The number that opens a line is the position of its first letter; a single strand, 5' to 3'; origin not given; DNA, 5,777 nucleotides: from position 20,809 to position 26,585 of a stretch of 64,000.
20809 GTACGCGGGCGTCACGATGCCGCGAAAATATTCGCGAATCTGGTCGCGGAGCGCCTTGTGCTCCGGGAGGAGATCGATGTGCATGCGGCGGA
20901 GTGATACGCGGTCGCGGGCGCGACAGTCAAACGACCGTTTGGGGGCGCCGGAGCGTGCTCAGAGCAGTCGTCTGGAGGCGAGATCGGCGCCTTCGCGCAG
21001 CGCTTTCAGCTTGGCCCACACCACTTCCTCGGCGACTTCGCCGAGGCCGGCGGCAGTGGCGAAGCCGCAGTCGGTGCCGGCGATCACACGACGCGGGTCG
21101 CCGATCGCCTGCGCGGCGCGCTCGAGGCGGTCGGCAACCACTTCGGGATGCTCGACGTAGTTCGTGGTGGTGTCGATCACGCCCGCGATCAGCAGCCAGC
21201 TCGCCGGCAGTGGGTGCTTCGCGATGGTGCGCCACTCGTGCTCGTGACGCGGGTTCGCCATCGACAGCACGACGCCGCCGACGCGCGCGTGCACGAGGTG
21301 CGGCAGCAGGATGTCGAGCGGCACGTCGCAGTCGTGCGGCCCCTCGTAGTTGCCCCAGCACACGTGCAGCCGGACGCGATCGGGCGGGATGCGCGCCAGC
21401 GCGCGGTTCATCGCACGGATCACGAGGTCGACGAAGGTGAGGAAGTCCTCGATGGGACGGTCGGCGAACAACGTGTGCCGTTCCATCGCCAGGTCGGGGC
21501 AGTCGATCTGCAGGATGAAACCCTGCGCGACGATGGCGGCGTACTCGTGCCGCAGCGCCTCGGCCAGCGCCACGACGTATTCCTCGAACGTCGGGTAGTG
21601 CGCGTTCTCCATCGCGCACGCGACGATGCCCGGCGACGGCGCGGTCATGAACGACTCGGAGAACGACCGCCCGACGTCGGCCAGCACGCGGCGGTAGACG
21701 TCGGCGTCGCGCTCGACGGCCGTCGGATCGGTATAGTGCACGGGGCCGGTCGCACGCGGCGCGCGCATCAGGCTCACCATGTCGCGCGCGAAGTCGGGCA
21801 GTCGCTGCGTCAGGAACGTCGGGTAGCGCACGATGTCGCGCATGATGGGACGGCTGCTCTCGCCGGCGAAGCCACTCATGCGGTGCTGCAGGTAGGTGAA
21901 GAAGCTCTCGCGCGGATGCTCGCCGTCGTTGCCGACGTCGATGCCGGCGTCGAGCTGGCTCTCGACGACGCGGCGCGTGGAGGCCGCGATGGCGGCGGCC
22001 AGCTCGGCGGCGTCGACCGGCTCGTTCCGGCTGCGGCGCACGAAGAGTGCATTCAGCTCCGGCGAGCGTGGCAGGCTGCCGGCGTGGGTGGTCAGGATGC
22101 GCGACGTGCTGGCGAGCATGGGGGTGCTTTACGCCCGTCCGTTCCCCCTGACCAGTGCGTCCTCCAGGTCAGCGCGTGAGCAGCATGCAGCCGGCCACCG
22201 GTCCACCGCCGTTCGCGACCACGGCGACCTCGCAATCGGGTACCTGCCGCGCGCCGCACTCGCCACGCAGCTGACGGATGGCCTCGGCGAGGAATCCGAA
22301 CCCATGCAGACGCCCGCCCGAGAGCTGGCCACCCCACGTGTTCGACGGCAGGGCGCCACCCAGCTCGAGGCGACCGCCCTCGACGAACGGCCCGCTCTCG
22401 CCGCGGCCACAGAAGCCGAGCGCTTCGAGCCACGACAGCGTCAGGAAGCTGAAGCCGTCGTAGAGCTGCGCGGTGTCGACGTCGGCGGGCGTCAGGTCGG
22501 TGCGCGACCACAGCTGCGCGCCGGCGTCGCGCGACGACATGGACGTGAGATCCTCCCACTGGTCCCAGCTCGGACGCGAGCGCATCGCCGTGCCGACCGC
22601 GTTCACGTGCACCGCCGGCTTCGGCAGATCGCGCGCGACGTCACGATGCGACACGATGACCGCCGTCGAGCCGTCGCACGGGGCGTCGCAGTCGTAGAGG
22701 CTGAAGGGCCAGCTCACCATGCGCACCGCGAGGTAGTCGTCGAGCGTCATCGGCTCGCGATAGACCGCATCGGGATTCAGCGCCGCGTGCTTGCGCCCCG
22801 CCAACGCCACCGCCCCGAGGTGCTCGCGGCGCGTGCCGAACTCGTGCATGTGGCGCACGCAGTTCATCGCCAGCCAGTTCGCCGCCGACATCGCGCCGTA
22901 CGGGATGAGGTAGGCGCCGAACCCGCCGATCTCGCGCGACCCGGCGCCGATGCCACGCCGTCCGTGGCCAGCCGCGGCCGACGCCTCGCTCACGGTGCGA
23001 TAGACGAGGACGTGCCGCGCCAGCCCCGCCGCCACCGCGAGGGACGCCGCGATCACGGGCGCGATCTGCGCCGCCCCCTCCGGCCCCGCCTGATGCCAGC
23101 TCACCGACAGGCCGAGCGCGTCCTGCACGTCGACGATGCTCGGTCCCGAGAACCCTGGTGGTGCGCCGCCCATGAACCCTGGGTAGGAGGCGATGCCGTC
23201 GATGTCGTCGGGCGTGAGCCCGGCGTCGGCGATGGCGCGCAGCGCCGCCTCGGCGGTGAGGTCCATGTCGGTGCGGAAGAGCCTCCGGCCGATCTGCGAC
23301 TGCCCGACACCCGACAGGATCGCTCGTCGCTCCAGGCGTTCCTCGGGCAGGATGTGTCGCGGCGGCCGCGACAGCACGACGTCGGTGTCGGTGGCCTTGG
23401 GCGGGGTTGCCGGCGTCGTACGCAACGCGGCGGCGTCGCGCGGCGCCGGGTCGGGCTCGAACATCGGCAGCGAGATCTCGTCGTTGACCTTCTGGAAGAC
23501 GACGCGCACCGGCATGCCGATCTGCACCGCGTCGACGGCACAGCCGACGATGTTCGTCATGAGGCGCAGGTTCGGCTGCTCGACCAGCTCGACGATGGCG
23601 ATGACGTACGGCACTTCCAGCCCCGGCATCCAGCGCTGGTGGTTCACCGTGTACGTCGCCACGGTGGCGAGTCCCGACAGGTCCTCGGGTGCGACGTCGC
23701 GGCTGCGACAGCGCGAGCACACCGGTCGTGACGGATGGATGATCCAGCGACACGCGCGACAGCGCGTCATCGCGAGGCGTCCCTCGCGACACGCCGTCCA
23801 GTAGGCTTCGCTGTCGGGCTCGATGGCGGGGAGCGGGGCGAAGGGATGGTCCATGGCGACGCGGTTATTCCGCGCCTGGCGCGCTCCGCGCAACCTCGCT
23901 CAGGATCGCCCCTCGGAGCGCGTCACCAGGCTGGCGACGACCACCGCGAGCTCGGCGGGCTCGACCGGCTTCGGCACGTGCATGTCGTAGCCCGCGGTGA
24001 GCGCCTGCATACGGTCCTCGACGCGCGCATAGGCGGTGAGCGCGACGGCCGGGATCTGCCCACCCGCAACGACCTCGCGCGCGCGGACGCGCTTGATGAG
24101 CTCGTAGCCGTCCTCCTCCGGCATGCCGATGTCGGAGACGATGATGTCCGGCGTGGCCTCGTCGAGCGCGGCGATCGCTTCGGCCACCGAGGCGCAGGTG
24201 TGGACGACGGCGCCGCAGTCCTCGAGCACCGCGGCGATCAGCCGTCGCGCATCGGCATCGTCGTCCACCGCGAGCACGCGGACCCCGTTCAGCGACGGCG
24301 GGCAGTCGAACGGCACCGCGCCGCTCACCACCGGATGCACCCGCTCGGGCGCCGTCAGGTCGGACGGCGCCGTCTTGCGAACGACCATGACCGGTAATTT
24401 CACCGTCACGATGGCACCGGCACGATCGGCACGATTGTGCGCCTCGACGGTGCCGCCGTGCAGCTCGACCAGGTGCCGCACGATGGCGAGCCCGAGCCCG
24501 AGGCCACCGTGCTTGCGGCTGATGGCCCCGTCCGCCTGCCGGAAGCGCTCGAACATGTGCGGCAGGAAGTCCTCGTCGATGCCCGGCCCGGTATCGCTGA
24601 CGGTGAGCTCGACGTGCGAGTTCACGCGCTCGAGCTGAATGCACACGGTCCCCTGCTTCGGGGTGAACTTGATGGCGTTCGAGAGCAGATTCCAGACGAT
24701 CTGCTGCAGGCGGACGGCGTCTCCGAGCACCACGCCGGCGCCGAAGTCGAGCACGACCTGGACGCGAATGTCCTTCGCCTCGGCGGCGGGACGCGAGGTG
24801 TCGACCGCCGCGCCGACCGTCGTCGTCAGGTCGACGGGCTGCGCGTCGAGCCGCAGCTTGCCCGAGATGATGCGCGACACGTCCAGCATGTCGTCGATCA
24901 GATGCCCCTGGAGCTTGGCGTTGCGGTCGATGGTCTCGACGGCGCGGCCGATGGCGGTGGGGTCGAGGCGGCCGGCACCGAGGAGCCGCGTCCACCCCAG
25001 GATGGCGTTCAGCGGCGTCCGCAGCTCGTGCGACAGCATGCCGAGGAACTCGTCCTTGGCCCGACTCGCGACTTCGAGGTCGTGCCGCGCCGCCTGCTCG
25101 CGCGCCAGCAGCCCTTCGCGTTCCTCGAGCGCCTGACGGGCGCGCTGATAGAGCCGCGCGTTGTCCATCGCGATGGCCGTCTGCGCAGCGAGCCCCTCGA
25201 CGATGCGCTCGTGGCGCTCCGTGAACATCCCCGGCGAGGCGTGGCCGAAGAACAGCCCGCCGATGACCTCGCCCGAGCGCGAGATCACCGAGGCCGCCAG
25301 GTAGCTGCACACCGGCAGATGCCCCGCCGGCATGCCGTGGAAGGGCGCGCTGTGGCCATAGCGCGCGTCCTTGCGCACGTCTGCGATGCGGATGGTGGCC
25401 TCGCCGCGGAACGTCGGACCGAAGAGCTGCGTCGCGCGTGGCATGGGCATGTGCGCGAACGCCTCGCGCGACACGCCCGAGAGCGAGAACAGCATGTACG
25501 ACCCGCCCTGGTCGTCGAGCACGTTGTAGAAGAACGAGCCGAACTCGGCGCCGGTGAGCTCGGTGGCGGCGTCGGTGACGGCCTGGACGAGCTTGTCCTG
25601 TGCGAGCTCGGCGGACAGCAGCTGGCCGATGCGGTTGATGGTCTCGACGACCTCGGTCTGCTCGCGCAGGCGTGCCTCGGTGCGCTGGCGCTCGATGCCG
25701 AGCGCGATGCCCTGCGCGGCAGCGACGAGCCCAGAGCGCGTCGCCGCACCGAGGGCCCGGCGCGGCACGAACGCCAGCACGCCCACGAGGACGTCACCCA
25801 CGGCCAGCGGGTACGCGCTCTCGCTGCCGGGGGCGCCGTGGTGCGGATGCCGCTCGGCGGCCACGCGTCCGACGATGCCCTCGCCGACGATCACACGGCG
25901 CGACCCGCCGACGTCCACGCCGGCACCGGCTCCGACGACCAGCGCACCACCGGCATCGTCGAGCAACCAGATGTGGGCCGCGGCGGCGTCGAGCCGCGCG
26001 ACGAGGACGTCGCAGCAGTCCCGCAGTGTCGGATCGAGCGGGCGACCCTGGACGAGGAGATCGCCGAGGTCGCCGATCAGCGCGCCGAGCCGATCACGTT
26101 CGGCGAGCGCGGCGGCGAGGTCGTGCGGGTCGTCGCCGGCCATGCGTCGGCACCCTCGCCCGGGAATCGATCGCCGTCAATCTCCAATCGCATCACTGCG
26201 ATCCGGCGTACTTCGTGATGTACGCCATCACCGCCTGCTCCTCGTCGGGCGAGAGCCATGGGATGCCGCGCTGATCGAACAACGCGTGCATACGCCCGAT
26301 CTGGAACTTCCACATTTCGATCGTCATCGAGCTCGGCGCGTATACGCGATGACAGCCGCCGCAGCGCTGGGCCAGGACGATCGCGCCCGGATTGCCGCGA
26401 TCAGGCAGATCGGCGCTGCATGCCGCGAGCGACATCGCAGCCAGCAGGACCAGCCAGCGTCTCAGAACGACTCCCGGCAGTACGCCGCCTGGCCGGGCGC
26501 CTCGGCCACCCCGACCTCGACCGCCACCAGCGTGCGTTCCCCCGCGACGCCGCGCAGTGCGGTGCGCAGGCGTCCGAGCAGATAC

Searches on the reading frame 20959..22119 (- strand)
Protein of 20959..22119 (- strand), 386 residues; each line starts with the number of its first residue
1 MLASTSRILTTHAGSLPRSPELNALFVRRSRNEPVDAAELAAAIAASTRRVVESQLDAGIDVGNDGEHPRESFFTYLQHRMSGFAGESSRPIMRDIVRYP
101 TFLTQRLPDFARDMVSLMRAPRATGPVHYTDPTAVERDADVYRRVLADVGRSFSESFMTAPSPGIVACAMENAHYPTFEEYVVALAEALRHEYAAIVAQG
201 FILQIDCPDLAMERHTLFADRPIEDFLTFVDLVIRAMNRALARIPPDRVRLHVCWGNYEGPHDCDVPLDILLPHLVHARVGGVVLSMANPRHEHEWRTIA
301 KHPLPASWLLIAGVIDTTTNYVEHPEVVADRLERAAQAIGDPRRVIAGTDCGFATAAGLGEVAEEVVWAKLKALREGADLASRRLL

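Call 58: search_protein_families(library=pfam, proteins=[window:20959-22119:-], max_evalue=1)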
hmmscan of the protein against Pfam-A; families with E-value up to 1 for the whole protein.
window:20959-22119:- (386 aa): 1 family
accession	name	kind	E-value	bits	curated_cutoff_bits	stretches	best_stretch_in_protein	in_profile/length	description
PF01717.24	Meth_synt_2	-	2.7e-09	37.2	21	2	9-87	2-79/324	Cobalamin-independent synthase, Catalytic domain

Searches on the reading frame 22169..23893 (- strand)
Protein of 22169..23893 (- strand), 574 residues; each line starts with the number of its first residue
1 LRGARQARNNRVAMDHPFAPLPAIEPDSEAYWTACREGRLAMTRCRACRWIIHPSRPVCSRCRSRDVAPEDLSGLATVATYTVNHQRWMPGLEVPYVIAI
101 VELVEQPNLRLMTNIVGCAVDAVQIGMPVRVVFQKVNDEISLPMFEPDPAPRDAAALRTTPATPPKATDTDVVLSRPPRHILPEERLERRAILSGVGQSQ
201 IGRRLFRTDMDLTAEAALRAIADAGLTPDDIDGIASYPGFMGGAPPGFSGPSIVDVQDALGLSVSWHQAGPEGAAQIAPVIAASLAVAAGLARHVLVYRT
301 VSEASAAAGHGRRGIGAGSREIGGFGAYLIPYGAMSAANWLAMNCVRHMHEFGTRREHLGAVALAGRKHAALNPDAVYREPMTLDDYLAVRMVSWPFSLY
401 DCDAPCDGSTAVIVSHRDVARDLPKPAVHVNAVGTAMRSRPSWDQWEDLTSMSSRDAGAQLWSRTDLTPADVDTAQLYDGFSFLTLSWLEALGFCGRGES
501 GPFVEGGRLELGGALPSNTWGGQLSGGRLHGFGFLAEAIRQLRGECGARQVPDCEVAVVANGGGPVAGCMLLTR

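Call 58: search_protein_families(library=pfam, proteins=[window:22169-23893:-], max_evalue=1)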
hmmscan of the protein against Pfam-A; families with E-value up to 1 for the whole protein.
window:22169-23893:- (574 aa): 4 families
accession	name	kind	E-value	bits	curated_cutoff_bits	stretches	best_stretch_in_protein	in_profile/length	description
PF22691.2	Thiolase_C_1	-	7.8e-39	133.1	28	1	441-566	7-134/144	Thiolase C-terminal domain-like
PF01796.24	OB_ChsH2_C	-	1.4e-18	67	27.1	1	71-134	3-65/65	ChsH2, C-terminal OB-fold domain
PF12172.15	zf-ChsH2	-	4.8e-07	29.9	23.2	1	32-67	1-36/37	ChsH2, rubredoxin-like zinc ribbon domain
PF22926.2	C1-like_CT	-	0.24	11.8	25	1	53-65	8-20/43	C1 domain-like, C-terminal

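Call 62: search_protein_families(library=ncbifam, proteins=[window:22169-23893:-], max_evalue=0.00001)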
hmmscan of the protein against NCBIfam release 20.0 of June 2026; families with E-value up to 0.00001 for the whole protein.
window:22169-23893:- (574 aa): 17 families
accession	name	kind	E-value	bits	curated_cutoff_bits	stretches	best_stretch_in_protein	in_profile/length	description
NF005892.0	PRK07855.1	subfamily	2e-83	280.4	469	1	186-572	3-387/390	lipid-transfer protein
NF004811.0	PRK06158.1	subfamily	7.6e-80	268.7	421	1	189-565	8-369/384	acetyl-CoA acetyltransferase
NF006010.0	PRK08142.1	subfamily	2e-58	198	462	1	210-566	26-374/388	thiolase domain-containing protein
NF004720.0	PRK06064.1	subfamily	9.8e-47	159.5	420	1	191-564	4-375/389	thiolase domain-containing protein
NF009228.0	PRK12578.1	subfamily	6.4e-38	130.4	485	1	189-564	3-375/387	thiolase domain-containing protein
NF053570.1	AcCoTHIOL_METTL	equivalog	6.8e-37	127.2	600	1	193-566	6-373/385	acetyl-CoA acetyltransferase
NF006180.0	PRK08313.1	subfamily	3e-36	125.1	514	1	189-564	4-373/389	thiolase domain-containing protein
NF006102.0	PRK08256.1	subfamily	1.5e-34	119.8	436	1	336-563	146-380/394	lipid-transfer protein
NF004715.0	PRK06059.1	equivalog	8.9e-33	113.8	424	1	194-564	9-388/399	lipid-transfer protein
NF053628.1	BnzsclthlBbsBGT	equivalog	1.5e-30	106.3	750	1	331-568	134-374/389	benzoylsuccinyl-CoA thiolase subunit BbsB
NF004810.0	PRK06157.1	equivalog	6.8e-30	104.5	403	1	187-565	5-385/400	acetyl-CoA acetyltransferase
NF004721.0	PRK06065.1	equivalog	6.5e-29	101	455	1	188-561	9-377/393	thiolase domain-containing protein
NF004722.0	PRK06066.1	equivalog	2.7e-25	89.2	516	1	342-561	147-369/385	thiolase domain-containing protein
NF004982.0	PRK06365.1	equivalog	2.1e-23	83.1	695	2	189-438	16-258/430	thiolase domain-containing protein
NF005704.0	PRK07516.1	subfamily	1.5e-21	76.9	412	1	191-564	4-375/389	thiolase domain-containing protein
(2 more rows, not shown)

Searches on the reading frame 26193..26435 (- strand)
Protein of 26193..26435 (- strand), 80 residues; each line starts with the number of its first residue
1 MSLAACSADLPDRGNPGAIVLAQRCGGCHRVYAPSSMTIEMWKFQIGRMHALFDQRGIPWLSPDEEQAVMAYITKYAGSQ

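Call 58: search_protein_families(library=pfam, proteins=[window:26193-26435:-], max_evalue=1)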
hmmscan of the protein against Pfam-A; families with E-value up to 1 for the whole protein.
window:26193-26435:- (80 aa): 2 families
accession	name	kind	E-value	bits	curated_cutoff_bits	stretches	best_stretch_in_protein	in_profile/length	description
PF09626.15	DHC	-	3.2e-05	25.4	22.2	1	22-79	2-57/116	Dihaem cytochrome c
PF00034.26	Cytochrom_C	-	0.11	14.3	21.3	0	19-31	6-18/90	Cytochrome c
